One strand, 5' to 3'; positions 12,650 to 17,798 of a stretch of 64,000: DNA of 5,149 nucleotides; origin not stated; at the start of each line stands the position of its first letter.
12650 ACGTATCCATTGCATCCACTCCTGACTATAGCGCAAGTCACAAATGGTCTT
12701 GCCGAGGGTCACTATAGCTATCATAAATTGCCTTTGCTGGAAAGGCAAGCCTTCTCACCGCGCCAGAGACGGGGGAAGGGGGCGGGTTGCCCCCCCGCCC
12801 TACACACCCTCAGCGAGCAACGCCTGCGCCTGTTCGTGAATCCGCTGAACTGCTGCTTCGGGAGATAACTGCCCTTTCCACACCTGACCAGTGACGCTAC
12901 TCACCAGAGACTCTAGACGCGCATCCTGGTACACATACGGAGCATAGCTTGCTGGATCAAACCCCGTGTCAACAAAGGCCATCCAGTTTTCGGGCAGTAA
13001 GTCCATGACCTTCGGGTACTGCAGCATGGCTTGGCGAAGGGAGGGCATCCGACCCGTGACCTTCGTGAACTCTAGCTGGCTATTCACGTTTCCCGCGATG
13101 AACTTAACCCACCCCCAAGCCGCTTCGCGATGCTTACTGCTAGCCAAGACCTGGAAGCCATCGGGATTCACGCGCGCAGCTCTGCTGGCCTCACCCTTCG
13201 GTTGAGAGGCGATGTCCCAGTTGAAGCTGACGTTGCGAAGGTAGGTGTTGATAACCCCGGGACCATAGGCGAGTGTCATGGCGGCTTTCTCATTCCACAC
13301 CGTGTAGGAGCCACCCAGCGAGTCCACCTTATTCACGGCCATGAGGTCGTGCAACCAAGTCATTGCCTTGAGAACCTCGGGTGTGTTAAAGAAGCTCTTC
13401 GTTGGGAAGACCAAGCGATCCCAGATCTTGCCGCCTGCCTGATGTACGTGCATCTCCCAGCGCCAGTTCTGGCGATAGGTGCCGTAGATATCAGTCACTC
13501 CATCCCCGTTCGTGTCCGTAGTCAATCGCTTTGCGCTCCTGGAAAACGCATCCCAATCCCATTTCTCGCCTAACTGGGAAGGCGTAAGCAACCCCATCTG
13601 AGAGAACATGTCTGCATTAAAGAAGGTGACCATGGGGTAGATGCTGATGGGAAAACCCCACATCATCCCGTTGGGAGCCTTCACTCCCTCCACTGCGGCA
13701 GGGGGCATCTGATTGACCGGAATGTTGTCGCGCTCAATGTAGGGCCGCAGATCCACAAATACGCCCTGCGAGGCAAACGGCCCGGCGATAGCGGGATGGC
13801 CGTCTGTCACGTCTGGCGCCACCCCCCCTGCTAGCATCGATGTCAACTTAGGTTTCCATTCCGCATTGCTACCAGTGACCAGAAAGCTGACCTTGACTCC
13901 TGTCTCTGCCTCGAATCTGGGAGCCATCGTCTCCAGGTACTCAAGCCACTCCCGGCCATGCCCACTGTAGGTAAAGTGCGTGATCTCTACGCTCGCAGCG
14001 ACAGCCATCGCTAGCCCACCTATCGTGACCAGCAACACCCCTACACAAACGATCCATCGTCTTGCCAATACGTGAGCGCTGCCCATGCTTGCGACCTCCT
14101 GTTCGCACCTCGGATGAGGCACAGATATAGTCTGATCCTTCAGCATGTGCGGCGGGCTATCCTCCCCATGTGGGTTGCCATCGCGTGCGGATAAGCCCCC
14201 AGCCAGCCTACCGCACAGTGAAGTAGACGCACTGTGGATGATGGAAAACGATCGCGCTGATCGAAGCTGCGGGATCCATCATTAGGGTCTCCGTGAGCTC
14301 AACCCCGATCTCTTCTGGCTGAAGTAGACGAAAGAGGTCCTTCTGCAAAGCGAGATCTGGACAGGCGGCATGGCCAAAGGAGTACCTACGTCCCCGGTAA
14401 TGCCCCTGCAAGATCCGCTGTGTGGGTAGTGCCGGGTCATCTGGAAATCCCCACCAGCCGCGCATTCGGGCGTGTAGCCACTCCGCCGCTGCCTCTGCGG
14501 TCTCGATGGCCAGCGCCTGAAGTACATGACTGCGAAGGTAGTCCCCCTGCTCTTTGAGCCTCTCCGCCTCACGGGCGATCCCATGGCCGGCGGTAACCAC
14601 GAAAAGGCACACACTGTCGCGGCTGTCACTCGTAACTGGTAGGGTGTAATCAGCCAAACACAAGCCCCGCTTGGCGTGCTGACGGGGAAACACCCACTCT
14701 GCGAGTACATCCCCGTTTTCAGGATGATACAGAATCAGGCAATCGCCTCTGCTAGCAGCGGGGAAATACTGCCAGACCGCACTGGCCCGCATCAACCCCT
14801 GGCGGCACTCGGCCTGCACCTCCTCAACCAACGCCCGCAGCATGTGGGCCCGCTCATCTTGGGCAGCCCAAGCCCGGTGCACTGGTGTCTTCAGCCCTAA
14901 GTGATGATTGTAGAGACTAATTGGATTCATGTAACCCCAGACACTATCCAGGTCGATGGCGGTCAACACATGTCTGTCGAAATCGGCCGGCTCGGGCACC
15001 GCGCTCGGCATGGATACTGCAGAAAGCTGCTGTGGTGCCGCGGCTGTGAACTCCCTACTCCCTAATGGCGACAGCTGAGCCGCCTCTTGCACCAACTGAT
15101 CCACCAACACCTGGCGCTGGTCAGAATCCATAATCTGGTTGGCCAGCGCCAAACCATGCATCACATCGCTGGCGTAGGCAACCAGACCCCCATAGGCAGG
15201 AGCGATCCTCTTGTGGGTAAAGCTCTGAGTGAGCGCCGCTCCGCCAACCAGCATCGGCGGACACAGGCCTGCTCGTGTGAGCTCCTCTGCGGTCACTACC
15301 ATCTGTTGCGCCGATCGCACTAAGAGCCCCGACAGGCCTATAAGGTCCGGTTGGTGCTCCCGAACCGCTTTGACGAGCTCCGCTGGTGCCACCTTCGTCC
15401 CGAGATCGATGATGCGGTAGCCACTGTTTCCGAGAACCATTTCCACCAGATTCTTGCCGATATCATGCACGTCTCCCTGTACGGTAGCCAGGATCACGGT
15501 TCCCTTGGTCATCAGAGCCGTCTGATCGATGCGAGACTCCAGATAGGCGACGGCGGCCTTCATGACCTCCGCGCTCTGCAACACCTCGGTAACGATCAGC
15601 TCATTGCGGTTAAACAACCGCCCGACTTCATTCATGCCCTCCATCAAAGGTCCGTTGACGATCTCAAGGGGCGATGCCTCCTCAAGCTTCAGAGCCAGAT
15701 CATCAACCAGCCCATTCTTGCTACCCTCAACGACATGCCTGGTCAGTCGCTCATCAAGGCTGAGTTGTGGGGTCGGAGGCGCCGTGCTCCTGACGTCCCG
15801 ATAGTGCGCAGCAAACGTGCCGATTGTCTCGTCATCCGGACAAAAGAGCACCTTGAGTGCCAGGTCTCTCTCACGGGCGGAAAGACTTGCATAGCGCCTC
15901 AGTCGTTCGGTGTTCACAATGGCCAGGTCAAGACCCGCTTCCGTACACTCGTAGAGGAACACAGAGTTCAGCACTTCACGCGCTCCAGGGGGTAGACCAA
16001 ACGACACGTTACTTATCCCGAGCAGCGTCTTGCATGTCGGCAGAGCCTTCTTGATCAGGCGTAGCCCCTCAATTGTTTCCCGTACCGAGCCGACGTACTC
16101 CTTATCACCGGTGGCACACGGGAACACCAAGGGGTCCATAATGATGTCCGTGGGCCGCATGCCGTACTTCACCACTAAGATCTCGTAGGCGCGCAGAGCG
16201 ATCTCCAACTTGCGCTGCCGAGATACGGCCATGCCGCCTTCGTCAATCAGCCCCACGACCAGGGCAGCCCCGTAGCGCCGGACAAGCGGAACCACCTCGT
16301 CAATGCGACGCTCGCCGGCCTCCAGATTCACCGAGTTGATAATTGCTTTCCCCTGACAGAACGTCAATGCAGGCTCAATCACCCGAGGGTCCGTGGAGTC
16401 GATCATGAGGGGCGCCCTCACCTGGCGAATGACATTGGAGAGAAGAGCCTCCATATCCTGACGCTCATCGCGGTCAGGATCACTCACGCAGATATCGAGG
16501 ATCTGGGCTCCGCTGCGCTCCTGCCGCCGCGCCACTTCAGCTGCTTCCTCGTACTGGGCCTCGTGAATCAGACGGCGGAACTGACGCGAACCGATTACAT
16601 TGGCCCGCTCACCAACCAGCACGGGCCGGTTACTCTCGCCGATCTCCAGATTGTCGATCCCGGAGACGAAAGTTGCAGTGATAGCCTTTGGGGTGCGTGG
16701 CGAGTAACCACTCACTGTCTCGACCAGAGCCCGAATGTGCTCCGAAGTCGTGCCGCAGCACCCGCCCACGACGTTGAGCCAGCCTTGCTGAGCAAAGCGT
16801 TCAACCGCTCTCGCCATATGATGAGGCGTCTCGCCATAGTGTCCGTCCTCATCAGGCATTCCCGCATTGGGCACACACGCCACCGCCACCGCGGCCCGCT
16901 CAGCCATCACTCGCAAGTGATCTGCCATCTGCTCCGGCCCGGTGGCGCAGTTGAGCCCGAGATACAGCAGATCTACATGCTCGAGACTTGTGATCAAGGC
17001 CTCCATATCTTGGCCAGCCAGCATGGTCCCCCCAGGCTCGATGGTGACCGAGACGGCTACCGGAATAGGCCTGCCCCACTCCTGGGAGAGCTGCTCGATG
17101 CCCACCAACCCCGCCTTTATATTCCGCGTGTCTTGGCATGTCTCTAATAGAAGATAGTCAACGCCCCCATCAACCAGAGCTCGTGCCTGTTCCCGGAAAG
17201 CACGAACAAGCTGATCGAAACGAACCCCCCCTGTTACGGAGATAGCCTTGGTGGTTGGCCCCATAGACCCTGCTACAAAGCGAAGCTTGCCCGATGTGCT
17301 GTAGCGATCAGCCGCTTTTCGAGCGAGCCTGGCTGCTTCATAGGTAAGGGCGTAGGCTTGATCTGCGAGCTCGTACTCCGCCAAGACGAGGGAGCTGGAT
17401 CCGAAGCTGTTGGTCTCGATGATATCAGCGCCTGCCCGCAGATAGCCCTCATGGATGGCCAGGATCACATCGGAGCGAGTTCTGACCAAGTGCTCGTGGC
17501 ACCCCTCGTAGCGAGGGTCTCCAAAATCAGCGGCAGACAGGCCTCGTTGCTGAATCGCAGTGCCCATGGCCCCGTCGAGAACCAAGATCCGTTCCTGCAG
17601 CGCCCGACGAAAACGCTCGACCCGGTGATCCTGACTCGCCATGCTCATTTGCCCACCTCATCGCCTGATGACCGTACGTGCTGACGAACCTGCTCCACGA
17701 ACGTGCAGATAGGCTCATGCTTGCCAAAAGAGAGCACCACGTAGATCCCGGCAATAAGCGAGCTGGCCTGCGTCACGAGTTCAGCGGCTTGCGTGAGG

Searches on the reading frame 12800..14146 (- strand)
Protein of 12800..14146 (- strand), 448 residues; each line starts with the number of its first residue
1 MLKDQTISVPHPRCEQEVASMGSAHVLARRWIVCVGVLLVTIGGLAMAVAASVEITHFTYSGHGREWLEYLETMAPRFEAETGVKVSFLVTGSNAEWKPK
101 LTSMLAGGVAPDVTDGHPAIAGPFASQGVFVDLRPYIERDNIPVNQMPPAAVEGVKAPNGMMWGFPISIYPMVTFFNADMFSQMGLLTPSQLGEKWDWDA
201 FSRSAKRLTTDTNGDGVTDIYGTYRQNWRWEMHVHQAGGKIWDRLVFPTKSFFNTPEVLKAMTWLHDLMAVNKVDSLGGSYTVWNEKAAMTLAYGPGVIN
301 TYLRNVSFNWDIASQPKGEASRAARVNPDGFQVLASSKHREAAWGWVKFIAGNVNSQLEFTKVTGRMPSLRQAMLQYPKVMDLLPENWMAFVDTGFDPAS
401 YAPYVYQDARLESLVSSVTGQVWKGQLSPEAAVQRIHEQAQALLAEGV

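Call 45: search_protein_families(library=pfam, proteins=[window:12800-14146:-], max_evalue=0.00001)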
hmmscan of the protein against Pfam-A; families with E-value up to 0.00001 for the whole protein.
window:12800-14146:- (448 aa): 1 family
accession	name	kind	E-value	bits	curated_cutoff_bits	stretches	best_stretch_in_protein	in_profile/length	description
PF01547.30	SBP_bac_1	-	5.5e-27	96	26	1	70-353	9-303/307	Bacterial extracellular solute-binding protein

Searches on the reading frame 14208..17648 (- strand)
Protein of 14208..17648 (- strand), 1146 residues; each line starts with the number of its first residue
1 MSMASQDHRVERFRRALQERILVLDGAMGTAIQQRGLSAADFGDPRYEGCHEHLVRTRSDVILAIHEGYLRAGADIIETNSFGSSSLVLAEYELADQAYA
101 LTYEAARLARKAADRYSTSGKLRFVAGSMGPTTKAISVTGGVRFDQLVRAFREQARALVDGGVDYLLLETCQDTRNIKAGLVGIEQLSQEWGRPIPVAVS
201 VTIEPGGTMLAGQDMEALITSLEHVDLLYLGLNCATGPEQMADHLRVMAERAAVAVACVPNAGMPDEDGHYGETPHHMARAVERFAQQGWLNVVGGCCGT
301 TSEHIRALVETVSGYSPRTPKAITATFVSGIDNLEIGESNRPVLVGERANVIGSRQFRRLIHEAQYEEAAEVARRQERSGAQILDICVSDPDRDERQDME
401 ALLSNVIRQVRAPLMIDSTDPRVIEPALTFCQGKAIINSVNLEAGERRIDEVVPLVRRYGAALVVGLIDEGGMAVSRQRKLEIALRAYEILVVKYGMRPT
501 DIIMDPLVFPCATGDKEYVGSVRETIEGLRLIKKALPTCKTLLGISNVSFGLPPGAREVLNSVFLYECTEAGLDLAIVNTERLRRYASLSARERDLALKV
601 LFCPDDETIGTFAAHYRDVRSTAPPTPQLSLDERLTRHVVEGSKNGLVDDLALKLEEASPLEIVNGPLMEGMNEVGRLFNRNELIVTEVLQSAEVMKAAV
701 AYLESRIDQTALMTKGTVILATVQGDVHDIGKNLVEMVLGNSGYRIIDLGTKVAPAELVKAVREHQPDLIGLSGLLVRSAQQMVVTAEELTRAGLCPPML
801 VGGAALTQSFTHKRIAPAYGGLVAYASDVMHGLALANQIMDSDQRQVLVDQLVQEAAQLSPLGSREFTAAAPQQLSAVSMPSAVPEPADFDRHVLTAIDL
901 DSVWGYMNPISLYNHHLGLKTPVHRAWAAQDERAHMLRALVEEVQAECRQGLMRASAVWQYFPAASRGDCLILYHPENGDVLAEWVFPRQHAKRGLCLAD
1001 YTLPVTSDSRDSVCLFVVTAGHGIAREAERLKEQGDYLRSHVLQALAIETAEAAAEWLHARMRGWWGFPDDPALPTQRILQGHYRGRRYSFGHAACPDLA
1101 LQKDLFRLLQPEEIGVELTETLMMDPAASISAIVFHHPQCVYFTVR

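Call 45: search_protein_families(library=pfam, proteins=[window:14208-17648:-], max_evalue=0.00001)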
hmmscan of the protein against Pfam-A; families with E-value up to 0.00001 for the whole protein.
window:14208-17648:- (1146 aa): 5 families
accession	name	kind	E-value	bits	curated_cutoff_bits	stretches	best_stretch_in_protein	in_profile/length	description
PF02574.22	S-methyl_trans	-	1.7e-84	284.5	22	1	22-312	1-283/283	Homocysteine S-methyltransferase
PF02965.22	Met_synt_B12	-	1.4e-47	162.9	25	1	948-1145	52-257/273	Vitamin B12 dependent methionine synthase, activation domain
PF00809.28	Pterin_bind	-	2.5e-39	135.8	25.5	1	346-579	1-244/244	Pterin binding enzyme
PF02607.22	B12-binding_2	-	6e-20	71.6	23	1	632-704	2-74/74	B12 binding domain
PF02310.24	B12-binding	-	4.1e-19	69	32.1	1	717-809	2-96/121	B12 binding domain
